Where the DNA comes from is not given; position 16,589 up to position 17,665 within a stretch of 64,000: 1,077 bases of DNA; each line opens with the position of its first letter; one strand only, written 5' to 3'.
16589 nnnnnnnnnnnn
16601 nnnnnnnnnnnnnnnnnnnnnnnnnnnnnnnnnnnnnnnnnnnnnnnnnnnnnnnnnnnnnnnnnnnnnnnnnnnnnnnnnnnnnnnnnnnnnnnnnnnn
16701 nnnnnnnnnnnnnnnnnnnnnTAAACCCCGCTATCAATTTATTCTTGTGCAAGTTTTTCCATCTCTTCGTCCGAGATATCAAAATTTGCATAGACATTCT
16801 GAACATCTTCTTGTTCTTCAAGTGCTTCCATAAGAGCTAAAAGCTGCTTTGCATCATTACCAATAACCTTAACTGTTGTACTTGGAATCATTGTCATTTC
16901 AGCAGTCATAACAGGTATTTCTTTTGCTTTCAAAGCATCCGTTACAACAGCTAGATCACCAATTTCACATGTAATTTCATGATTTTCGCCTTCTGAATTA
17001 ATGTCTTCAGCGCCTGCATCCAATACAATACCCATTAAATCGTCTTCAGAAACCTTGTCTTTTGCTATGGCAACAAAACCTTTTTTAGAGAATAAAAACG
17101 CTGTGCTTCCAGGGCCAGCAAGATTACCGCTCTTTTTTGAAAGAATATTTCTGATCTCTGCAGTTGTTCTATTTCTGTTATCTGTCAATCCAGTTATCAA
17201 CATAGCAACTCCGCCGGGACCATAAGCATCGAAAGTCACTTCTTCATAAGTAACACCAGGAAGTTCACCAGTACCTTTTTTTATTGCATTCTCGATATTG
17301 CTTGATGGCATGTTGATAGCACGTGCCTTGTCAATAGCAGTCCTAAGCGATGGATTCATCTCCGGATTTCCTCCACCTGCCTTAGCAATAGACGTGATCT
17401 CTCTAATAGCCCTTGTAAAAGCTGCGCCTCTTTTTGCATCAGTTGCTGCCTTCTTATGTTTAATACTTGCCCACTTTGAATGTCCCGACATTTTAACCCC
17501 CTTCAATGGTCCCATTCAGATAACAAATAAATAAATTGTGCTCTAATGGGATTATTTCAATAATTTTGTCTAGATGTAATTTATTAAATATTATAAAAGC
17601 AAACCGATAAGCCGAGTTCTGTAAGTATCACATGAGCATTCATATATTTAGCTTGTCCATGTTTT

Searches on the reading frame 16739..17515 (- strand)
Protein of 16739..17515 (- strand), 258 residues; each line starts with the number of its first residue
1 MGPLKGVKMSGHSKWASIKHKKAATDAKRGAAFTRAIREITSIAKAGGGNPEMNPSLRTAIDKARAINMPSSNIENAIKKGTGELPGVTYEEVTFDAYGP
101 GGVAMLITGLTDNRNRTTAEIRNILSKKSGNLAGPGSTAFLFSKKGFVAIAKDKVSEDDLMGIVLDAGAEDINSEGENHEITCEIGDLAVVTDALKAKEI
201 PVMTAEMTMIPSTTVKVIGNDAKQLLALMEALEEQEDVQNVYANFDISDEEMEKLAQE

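Call 4: search_protein_families(library=pfam, proteins=[window:16739-17515:-], max_evalue=0.01)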
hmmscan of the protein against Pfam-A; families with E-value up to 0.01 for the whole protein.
window:16739-17515:- (258 aa): 2 families
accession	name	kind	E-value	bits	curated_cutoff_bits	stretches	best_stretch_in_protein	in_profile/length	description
PF01709.26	Transcrip_reg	-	7e-53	179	27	1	90-245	1-160/160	TACO1/YebC second and third domain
PF20772.2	TACO1_YebC_N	-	4.6e-31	107.6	36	1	13-84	1-73/73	TACO1/YebC protein N-terminal domain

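Call 5: search_protein_families(library=ncbifam, proteins=[window:16739-17515:-], max_evalue=0.01)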
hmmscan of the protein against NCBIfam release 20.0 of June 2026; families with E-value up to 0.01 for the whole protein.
window:16739-17515:- (258 aa): 3 families
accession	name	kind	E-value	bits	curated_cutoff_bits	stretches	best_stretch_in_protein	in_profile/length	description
NF001030.0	PRK00110.1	equivalog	9.1e-96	320.2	243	1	9-255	1-244/245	YebC/PmpR family DNA-binding transcriptional regulator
TIGR01033.1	TIGR01033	subfamily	2.4e-88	295.9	208.75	1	9-245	1-237/238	YebC/PmpR family DNA-binding transcriptional regulator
NF009044.0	PRK12378.1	subfamily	1.5e-69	234.3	196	1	14-246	4-237/239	YebC/PmpR family DNA-binding transcriptional regulator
